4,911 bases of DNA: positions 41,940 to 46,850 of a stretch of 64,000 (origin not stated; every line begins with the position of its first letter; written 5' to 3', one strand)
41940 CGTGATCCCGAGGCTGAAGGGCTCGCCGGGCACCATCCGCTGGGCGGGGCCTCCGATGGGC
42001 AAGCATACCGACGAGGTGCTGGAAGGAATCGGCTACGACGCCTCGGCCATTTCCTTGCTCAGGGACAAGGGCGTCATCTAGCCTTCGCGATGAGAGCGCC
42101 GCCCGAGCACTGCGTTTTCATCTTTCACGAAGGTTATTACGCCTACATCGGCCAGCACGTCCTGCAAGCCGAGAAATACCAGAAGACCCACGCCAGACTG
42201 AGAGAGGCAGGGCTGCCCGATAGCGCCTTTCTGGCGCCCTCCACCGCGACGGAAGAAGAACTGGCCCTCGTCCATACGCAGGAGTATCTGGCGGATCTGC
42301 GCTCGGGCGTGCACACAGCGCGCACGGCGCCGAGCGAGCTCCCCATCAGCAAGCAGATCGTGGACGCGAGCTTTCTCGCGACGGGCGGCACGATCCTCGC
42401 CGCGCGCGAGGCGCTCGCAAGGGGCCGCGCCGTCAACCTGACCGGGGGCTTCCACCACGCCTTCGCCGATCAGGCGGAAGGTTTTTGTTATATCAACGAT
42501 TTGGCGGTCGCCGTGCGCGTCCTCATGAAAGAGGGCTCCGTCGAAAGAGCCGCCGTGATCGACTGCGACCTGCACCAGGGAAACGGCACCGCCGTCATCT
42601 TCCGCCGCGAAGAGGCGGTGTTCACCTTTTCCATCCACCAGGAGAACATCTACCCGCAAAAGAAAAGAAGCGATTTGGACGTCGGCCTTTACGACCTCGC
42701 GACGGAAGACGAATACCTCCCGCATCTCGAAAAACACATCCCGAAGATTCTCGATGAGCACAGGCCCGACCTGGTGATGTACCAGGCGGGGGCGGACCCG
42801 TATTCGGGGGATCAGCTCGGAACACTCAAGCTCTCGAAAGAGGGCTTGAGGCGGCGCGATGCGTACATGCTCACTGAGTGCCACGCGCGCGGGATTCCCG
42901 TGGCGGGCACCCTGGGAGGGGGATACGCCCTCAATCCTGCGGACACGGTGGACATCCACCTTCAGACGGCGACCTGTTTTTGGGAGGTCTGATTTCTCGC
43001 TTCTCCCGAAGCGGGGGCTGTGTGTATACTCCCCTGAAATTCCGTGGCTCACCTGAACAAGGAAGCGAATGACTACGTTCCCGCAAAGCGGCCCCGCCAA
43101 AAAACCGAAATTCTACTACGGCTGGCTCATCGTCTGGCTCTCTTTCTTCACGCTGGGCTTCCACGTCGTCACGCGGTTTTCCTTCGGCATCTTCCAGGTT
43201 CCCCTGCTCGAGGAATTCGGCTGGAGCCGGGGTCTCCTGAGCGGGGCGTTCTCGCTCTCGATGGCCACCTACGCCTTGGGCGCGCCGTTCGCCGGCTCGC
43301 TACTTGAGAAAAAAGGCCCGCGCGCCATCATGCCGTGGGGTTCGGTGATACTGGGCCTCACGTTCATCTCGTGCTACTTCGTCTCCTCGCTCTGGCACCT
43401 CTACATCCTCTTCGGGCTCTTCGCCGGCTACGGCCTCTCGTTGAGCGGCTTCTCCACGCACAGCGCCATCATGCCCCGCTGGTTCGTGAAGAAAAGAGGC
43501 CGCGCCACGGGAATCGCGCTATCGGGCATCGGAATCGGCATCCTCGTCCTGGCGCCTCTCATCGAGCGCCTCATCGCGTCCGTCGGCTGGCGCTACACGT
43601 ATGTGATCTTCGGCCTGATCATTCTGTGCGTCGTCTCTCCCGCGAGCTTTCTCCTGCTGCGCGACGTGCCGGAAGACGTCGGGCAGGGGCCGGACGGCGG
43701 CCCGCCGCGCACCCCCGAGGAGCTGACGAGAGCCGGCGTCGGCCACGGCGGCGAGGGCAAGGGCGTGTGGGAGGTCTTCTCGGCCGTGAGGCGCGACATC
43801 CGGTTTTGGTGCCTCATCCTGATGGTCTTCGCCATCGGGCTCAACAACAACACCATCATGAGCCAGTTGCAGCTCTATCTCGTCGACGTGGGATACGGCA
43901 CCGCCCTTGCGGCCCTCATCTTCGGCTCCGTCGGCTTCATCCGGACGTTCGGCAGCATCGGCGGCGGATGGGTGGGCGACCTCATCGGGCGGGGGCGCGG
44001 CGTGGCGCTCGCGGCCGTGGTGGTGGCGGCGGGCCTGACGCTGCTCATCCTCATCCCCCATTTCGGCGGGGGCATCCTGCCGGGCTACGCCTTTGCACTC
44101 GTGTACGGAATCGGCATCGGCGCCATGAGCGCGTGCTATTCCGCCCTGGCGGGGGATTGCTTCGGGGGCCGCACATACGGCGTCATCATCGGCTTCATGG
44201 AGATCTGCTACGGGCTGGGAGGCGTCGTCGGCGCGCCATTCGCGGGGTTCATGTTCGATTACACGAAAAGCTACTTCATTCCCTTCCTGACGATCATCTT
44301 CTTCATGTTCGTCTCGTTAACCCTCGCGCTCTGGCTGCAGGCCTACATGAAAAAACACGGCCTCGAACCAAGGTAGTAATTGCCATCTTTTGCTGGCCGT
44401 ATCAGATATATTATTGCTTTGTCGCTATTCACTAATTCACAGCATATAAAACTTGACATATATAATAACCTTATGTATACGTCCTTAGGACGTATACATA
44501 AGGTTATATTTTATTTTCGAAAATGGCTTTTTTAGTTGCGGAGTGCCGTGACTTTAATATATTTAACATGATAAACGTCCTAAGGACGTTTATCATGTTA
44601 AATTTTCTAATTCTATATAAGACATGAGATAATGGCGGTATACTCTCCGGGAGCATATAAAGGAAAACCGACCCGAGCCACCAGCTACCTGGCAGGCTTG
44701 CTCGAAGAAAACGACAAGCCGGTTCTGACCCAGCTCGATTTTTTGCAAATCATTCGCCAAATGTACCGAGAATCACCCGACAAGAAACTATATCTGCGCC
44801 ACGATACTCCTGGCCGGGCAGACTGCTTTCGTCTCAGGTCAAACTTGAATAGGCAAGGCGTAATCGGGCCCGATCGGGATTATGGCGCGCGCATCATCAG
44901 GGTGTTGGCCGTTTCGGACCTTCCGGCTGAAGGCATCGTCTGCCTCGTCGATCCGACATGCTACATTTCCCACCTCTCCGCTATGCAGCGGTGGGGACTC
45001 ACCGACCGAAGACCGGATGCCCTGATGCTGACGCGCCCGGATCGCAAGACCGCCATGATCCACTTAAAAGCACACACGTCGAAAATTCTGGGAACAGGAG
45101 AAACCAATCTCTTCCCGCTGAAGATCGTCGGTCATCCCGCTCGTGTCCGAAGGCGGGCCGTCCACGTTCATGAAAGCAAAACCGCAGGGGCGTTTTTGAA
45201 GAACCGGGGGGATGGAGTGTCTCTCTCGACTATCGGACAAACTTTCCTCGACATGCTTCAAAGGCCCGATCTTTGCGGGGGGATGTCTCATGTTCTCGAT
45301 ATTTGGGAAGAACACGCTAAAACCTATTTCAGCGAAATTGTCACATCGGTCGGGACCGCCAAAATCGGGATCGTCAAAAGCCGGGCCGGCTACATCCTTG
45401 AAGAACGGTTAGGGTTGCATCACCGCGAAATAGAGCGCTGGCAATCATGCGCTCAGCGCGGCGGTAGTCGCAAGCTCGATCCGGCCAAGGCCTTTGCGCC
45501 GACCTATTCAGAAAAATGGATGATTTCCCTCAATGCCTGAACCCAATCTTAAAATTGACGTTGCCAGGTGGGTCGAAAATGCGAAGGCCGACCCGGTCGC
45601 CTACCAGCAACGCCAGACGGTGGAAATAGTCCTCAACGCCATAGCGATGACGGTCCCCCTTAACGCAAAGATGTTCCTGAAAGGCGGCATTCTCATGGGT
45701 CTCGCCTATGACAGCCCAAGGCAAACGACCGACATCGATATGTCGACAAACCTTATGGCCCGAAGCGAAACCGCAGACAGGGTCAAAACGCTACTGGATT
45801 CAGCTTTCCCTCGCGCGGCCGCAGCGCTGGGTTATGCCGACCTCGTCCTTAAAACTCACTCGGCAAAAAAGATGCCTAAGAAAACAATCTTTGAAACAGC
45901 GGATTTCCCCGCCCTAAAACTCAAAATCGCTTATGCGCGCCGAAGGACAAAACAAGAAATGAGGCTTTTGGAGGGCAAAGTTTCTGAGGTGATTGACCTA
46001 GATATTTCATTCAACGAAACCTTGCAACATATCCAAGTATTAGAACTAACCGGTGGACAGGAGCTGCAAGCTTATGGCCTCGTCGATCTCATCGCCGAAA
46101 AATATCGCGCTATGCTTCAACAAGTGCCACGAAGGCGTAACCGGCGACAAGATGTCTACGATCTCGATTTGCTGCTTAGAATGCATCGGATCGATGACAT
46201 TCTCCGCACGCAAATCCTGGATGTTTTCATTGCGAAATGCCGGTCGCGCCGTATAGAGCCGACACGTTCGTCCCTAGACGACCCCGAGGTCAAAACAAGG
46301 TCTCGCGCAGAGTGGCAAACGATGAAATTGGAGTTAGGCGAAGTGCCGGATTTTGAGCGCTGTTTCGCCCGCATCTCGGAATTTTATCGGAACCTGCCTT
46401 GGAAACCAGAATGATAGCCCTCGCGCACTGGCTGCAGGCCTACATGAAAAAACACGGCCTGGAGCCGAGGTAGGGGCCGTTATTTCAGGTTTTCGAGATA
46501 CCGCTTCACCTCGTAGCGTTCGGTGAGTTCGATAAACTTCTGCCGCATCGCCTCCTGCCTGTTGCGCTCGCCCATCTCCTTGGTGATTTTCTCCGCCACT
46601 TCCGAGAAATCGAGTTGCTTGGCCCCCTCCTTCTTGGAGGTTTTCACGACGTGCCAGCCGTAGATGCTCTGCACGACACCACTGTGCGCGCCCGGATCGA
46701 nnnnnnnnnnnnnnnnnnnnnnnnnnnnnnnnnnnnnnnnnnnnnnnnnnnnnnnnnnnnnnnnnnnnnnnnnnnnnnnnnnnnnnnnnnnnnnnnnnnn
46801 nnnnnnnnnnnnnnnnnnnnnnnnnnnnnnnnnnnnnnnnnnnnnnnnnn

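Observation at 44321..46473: AbiEi/AbiEii (type IV TA / abortive infection) cassette inserted into the 3' end of an MFS transporter gene with a 56-bp target duplication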

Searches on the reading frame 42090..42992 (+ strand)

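Call 3: search_protein_families(library=pfam, proteins=[window:42090-42992:+], max_evalue=0.01)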
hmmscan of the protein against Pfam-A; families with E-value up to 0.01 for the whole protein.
window:42090-42992:+ (300 aa): 1 family
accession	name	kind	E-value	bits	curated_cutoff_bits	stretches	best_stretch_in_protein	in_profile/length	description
PF00850.24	Hist_deacetyl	-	2.4e-62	211.4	27.9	1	23-283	1-286/298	Histone deacetylase domain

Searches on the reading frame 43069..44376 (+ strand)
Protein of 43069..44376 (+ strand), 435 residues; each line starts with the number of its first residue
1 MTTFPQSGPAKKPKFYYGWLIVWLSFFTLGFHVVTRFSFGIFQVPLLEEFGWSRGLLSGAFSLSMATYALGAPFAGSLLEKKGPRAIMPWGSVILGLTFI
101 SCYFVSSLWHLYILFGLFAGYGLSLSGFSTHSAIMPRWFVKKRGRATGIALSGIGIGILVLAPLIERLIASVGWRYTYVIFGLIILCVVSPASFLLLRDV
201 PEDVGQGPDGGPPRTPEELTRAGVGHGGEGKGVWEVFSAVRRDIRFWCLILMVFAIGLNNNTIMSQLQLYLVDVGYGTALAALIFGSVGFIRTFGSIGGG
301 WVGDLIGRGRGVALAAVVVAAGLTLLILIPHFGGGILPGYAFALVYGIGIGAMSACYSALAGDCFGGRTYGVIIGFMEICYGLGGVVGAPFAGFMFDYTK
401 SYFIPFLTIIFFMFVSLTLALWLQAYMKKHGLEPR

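Call 3: search_protein_families(library=pfam, proteins=[window:43069-44376:+], max_evalue=0.01)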
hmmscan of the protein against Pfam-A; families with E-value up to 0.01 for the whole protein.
window:43069-44376:+ (435 aa): 1 family
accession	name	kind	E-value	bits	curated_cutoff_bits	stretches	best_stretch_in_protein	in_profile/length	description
PF07690.21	MFS_1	-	1.2e-49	169.6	33.4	2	27-389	3-347/347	Major Facilitator Superfamily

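Call 8: search_protein_families(library=ncbifam, proteins=[window:43069-44376:+], max_evalue=0.01)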
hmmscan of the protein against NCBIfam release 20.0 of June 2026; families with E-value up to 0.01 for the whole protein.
window:43069-44376:+ (435 aa): 12 families
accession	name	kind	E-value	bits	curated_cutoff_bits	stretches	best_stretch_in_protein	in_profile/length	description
NF049980.1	SfMCT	equivalog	3e-51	174.2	320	1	19-410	2-376/378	L-lactate MFS transporter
TIGR00890.1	2A0111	subfamily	1.8e-32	112.7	374.85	1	19-419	2-377/377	oxalate/formate antiport family MFS transporter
NF038246.1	bile_salt_MFS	equivalog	2.3e-28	99.2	400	1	19-421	4-401/408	conjugated bile salt MFS transporter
TIGR04259.1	oxa_formateAnti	equivalog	1.7e-22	79.9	335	1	23-201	6-182/405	oxalate/formate MFS antiporter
TIGR00892.1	2A0113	subfamily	7e-21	74.5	586.1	1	12-416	9-413/455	monocarboxylate transporter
TIGR00893.1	2A0114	subfamily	2.9e-20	72.6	395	1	34-410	8-385/399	D-galactonate transporter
TIGR00881.1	2A0104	subfamily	1.1e-17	64.1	407.75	1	27-325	2-297/379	phosphoglycerate transporter protein PgtP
TIGR00895.1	2A0115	subfamily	2.5e-10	39.9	418.55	2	16-191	13-187/398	aromatic acid/H+ symport family MFS transporter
NF033733.1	MFS_ArsK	equivalog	6.8e-09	35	400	1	37-379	21-341/388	arsenite efflux MFS transporter ArsK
TIGR00880.1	2_A_01_02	superfamily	3.4e-08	33.7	131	2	68-189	7-131/141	multidrug resistance protein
TIGR00894.1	2A0114euk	subfamily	2.1e-05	23.2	626.45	1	114-203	136-225/465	Na(+)-dependent inorganic phosphate cotransporter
NF003024.0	PRK03893.1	subfamily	0.00015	20.7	604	1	67-188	68-187/497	sialate:H+ symport family MFS transporter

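Call 9: find_related_loci(query=window:43069-44376:+, collection=genome_contigs, flank=10000)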
Query window:43069-44376:+ (435 aa) in genome_contigs; peptide patterns used: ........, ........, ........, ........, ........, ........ (x = any residue, [..] = any of these).
79 stretches matched a pattern; 34 encode a relative of the query (tblastn E <= 1e-3); 31 distinct loci.
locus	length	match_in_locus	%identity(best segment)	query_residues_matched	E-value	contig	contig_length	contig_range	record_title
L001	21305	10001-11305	100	1-435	0e+0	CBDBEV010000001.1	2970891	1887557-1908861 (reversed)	MAG: bacterium isolate 138114a6-c459-4528-9bbc-32813c999549 genome assembly, contig: contig_1, whole genome shotgun sequ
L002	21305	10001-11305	97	1-435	0e+0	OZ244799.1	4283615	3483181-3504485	MAG: bacterium isolate fda9cd22-9c8c-44c4-8321-deb2e702e096 genome assembly, chromosome: 1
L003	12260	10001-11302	93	1-434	0e+0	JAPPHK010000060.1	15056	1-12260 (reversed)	MAG: Nitrospinota bacterium isolate RHO1_bin_79 NODE_5751_length_15056_cov_10.972469, whole genome shotgun sequence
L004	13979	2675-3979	93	1-435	0e+0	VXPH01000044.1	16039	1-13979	MAG: Nitrospinota bacterium isolate SB0662_bin_51 NODE_3229_length_16039_cov_27.750938, whole genome shotgun sequence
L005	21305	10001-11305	93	1-435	0e+0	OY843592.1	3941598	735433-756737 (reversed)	MAG: bacterium isolate 70215dce-3925-452b-89ef-f300e4ed0d2f genome assembly, chromosome: 1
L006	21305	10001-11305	90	1-435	0e+0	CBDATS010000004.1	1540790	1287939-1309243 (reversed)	MAG: bacterium isolate ae52f057-cb51-4de3-9b45-eb3ba2375a15 genome assembly, contig: contig_4, whole genome shotgun sequ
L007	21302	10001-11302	91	1-434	0e+0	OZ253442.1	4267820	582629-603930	MAG: bacterium isolate e26f613c-7608-46b1-ae07-a2f8df169297 genome assembly, chromosome: 1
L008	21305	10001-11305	90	1-435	0e+0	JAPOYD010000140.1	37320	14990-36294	MAG: Nitrospinota bacterium isolate COS4_bin_23 NODE_1058_length_37320_cov_8.85171, whole genome shotgun sequence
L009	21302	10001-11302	89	1-434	0e+0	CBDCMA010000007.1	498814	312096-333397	MAG: bacterium isolate 6263ad5f-5925-4d78-8ae4-828cafc75c34 genome assembly, contig: contig_7, whole genome shotgun sequ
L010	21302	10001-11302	86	1-434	0e+0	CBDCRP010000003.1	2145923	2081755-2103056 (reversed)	MAG: bacterium isolate c343b5c3-9596-4089-b975-978780b2b10b genome assembly, contig: contig_3, whole genome shotgun sequ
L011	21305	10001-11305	97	1-435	0e+0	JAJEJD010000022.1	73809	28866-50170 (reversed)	MAG: bacterium isolate p16x63bins.49 k141_14517, whole genome shotgun sequence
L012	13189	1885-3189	89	1-435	0e+0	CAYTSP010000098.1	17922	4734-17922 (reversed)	MAG TPA_asm: uncultured Nitrospinaceae bacterium isolate SRP338948_co1_160 genome assembly, contig: k141_60733, whole ge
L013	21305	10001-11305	92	1-435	0e+0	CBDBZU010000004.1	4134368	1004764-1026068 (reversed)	MAG: bacterium isolate 14075d2c-179b-4e0f-9294-86ba791e4164 genome assembly, contig: contig_4, whole genome shotgun sequ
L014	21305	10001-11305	82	1-435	0e+0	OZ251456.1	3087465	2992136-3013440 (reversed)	MAG: bacterium isolate 40c3c2bc-7189-494c-ad94-02bb7458a69d genome assembly, chromosome: 1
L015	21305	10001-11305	83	1-435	0e+0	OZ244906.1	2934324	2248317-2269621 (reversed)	MAG: bacterium isolate 988bfccd-3f86-43f9-a3c1-69845a0f5bc7 genome assembly, chromosome: 1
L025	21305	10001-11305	90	1-435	0e+0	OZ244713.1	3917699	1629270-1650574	MAG: bacterium isolate e5014806-8d25-4488-8218-63b8719b0073 genome assembly, chromosome: 1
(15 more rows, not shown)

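Call 27: search_protein_families(library=pfam, proteins=[L025:11373-12287:-, L025:12440-12967:-, L008:11346-12416:-, L008:12436-13086:-, L011:11757-13226:+, L011:13231-14289:+], max_evalue=0.01)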
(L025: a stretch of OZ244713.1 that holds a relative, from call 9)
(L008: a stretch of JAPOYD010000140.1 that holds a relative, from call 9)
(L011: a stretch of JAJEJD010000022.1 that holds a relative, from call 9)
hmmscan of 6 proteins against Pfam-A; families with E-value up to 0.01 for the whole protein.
L025:11373-12287:- (304 aa): 0 families

L025:12440-12967:- (175 aa): 0 families

L008:11346-12416:- (356 aa): 2 families
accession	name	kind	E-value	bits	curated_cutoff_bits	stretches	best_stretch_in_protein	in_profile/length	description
PF00753.33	Lactamase_B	-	1.2e-09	38.8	22.7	1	36-122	19-107/196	Metallo-beta-lactamase superfamily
PF12706.13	Lactamase_B_2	-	0.003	17.6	27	1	57-86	26-54/200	Beta-lactamase superfamily domain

L008:12436-13086:- (216 aa): 0 families

L011:11757-13226:+ (489 aa): 2 families
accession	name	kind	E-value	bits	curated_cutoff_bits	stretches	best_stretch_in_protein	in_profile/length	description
PF01569.27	PAP2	-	2e-08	34.5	27.2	1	355-484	24-125/130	PAP2 superfamily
PF22778.2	VCPO_2nd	-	0.00056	20.4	27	1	339-421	9-99/177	VCPO second helical-bundle domain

L011:13231-14289:+ (352 aa): 1 family
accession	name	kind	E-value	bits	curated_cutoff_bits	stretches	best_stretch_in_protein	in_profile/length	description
PF13505.12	OMP_b-brl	-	0.00022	21.9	28.7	0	65-109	109-157/175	Outer membrane protein beta-barrel domain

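Call 28: search_protein_families(library=padloc, proteins=[L025:11373-12287:-, L025:12440-12967:-, L008:11346-12416:-, L008:12436-13086:-], max_evalue=0.01)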
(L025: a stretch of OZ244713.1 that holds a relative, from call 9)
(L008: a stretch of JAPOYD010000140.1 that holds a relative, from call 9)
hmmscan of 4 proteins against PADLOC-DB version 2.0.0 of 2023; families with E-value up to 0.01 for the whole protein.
L025:11373-12287:- (304 aa): 0 families

L025:12440-12967:- (175 aa): 0 families

L008:11346-12416:- (356 aa): 7 families
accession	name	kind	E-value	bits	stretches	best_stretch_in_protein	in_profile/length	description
PDLC04676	PDC-M48B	-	2.7e-136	452.1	1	1-356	1-357/357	-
PDLC03854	LmuA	-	2.7e-22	77.4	1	6-321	4-307/345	-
PDLC04677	PDC-M48B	-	4.5e-20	70.2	1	5-317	3-300/339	-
PDLC03805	RTasMBL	-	4.5e-18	63.5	2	6-90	2-76/322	DRT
PDLC02158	Avs1a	-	5.3e-08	30.5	1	209-323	247-349/392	-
PDLC04673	PDC-M48B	-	0.00019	19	1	18-91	12-81/296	-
PDLC04675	PDC-M48B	-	0.0051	14.1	0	212-287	152-225/291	-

L008:12436-13086:- (216 aa): 0 families

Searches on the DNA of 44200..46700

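Call 73: search_rna_families(source=window, start=44200, end=46700, threshold=evalue, max_evalue=0.1)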
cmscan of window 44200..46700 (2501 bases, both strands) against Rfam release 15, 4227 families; matches with E-value up to 0.1: 3.
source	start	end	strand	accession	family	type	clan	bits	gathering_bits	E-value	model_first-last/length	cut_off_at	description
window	44544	44618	-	RF00840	mir-374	Gene; miRNA;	-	27.5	54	0.0094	1-71/71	no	mir-374 microRNA precursor family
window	44456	44514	-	RF04154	mir-1277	Gene; miRNA;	-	26.5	81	0.047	1-78/78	no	mir-1277 microRNA precursor family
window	44545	44619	+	RF00840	mir-374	Gene; miRNA;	-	25.4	54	0.035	1-71/71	no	mir-374 microRNA precursor family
